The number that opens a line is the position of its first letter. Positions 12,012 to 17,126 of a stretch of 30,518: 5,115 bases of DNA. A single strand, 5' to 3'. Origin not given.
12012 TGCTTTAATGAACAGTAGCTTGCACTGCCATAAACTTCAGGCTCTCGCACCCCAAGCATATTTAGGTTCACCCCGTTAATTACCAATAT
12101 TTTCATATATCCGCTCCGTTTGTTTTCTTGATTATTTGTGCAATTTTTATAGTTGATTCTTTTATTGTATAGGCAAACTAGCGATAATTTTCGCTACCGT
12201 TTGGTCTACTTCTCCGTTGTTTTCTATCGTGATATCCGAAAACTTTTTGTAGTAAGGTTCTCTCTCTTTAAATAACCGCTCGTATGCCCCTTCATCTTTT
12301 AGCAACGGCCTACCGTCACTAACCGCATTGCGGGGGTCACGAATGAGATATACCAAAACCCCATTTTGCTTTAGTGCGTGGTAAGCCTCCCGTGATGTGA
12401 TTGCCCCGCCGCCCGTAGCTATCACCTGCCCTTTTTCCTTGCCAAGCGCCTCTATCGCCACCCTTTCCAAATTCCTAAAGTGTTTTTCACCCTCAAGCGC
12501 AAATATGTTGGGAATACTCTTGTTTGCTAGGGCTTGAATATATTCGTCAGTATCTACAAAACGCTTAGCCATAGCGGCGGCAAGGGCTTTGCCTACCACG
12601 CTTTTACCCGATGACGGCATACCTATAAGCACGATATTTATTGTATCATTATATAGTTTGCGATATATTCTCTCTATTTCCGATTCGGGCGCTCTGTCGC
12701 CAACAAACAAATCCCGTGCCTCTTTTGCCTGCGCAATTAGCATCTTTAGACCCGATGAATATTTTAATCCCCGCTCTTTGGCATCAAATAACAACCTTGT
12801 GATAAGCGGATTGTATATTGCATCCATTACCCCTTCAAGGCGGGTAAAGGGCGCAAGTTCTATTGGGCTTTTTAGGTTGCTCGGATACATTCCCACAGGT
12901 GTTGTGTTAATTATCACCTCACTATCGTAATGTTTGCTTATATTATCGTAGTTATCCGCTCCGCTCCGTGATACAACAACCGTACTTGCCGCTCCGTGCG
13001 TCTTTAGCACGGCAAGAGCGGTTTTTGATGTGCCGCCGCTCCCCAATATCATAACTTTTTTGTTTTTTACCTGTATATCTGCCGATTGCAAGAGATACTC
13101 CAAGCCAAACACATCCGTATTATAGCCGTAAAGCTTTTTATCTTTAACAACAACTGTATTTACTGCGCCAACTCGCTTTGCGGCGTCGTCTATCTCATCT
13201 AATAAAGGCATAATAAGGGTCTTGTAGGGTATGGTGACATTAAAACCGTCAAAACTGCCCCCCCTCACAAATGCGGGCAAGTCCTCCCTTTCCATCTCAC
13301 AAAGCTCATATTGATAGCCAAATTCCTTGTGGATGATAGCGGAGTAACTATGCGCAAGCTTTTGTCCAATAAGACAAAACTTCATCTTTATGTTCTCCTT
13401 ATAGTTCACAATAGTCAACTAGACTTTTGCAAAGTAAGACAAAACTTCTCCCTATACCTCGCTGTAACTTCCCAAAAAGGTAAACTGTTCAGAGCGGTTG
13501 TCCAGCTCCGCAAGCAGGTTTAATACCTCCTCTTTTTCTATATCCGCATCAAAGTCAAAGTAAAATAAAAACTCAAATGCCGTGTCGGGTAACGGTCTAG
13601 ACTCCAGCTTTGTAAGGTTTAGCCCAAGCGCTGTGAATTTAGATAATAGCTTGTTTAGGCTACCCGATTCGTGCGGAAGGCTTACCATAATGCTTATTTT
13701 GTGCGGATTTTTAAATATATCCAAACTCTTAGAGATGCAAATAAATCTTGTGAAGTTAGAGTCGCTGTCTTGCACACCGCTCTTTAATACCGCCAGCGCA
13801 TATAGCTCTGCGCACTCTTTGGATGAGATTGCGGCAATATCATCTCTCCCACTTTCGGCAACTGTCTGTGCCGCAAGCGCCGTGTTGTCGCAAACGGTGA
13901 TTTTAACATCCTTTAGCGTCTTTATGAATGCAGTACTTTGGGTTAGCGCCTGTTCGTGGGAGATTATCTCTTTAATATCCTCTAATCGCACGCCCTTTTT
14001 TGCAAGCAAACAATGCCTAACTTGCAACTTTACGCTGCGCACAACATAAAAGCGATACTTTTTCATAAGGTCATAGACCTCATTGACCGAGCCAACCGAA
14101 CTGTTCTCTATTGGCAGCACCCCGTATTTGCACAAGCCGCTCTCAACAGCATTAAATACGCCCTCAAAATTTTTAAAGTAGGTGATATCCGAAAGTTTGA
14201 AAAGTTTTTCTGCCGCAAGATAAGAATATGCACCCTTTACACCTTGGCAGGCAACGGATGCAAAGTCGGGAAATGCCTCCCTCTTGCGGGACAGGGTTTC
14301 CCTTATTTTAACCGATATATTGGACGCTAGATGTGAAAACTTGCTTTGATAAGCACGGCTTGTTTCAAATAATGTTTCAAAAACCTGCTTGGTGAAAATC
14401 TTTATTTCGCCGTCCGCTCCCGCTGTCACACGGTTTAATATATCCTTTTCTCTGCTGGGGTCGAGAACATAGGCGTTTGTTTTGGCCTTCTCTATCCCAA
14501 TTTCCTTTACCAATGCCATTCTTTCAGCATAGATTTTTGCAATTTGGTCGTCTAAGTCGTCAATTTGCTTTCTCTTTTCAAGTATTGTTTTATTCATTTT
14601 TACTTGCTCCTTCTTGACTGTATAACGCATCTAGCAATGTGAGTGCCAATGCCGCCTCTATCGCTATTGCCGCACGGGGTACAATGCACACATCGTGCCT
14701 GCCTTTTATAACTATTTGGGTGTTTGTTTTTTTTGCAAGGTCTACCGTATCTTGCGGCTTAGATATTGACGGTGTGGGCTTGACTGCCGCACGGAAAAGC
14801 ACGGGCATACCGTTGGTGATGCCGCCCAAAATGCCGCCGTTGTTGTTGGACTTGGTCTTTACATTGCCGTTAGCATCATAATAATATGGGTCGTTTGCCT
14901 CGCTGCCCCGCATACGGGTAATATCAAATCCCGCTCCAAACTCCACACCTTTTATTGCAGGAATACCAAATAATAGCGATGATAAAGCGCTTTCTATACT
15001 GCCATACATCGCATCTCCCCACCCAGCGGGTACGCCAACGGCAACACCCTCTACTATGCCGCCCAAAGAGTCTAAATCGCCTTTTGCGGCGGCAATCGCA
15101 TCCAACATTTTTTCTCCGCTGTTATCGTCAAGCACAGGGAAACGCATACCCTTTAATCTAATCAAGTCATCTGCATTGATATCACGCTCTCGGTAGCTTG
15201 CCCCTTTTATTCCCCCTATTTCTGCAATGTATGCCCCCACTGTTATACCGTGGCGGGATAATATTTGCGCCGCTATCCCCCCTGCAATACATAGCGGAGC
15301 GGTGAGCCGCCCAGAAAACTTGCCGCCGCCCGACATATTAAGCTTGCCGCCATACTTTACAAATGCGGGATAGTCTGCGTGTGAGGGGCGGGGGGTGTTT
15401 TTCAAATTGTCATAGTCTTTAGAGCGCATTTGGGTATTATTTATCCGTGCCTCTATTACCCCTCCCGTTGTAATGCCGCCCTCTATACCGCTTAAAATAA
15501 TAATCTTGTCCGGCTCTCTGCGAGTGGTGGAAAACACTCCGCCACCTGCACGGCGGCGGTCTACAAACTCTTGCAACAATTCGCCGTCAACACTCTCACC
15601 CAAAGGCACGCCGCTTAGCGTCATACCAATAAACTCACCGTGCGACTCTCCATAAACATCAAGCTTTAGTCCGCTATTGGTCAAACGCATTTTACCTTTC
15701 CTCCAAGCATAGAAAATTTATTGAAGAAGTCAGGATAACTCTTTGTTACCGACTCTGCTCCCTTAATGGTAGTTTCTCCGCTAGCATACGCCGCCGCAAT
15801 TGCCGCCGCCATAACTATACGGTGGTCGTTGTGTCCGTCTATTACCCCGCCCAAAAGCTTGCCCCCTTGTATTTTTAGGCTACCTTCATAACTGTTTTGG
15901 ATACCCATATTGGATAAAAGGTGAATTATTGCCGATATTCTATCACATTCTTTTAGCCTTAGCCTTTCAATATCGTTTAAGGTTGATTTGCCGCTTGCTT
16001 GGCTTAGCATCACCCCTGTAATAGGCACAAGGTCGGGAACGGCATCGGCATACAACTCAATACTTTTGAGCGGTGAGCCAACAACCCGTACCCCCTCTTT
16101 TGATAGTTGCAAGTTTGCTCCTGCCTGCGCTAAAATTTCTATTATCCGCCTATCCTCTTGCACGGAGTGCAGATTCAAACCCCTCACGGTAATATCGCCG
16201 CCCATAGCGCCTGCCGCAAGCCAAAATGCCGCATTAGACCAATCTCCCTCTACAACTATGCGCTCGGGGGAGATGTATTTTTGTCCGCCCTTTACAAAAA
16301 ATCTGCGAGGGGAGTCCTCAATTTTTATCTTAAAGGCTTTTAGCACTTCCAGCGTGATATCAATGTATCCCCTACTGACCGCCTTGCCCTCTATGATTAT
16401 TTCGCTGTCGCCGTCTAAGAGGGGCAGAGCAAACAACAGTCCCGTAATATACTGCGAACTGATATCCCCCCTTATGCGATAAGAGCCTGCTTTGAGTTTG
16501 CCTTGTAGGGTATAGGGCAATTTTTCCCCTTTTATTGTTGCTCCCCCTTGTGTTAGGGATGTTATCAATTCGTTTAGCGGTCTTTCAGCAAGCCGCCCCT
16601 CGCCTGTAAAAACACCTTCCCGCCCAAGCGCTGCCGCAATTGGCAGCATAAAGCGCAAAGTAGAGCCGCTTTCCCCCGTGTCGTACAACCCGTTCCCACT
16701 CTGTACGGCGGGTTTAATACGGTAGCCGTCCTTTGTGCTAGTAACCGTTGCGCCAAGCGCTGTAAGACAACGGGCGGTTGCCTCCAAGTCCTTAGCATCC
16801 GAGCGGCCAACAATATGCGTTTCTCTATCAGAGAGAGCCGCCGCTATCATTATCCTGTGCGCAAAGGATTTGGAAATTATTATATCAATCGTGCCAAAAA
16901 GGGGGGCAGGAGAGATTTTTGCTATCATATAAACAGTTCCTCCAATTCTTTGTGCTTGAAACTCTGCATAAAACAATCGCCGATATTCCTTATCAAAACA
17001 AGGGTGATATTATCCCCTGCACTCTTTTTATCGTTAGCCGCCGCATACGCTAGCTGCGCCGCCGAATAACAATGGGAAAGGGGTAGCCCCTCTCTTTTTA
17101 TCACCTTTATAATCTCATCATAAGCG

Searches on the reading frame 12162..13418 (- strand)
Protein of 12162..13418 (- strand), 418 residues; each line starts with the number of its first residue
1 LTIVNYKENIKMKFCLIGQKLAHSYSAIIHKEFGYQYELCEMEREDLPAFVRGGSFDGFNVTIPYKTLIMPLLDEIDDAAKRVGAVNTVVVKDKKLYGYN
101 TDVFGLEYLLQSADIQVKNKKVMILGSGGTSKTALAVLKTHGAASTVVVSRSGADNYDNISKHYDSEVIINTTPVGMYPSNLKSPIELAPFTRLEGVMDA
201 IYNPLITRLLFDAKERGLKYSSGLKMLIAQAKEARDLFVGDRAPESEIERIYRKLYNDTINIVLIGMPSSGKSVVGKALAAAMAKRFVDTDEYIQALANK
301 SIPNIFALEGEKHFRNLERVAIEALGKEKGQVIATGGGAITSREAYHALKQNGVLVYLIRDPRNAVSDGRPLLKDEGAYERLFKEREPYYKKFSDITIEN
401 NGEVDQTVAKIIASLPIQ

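Call 47: search_protein_families(library=pfam, proteins=[window:12162-13418:-], max_evalue=0.00001)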
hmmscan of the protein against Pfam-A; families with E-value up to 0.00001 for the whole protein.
window:12162-13418:- (418 aa): 2 families
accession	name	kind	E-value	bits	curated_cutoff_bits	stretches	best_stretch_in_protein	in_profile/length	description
PF01202.28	SKI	-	5.2e-37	127.9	22.1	1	269-414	2-157/159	Shikimate kinase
PF08501.16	Shikimate_dh_N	-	1.9e-17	63.7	27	1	16-89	1-83/83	Shikimate dehydrogenase substrate binding domain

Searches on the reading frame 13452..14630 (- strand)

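Call 47: search_protein_families(library=pfam, proteins=[window:13452-14630:-], max_evalue=0.00001)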
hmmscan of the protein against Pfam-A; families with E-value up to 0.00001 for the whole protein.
window:13452-14630:- (392 aa): 2 families
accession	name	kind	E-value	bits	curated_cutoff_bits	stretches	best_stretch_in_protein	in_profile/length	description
PF00800.23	PDT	-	5.2e-56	189.8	25.2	1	126-301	1-178/181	Prephenate dehydratase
PF01817.26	CM_2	-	1.3e-17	64.2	27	1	20-95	2-79/80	Chorismate mutase type II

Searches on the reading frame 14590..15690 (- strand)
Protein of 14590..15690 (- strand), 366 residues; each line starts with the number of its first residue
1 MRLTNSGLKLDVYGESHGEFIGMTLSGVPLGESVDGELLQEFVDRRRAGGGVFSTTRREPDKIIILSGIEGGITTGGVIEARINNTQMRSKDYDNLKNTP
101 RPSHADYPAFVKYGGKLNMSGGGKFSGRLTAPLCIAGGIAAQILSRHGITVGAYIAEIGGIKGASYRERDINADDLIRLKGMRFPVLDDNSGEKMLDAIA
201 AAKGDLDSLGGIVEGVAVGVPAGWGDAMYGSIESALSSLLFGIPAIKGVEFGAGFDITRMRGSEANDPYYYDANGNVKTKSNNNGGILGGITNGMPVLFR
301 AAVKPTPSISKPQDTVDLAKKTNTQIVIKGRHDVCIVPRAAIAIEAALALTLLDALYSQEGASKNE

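Call 47: search_protein_families(library=pfam, proteins=[window:14590-15690:-], max_evalue=0.00001)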
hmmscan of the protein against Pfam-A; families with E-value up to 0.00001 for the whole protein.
window:14590-15690:- (366 aa): 1 family
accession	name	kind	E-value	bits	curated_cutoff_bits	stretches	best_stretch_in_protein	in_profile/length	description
PF01264.26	Chorismate_synt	-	8.6e-113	376.8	27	1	8-356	1-326/327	Chorismate synthase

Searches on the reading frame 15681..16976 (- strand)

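Call 47: search_protein_families(library=pfam, proteins=[window:15681-16976:-], max_evalue=0.00001)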
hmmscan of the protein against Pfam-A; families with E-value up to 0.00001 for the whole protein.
window:15681-16976:- (431 aa): 1 family
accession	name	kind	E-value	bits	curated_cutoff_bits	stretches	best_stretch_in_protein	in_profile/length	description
PF00275.25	EPSP_synthase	-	4.3e-87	293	22.8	1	23-420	4-416/417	EPSP synthase (3-phosphoshikimate 1-carboxyvinyltransferase)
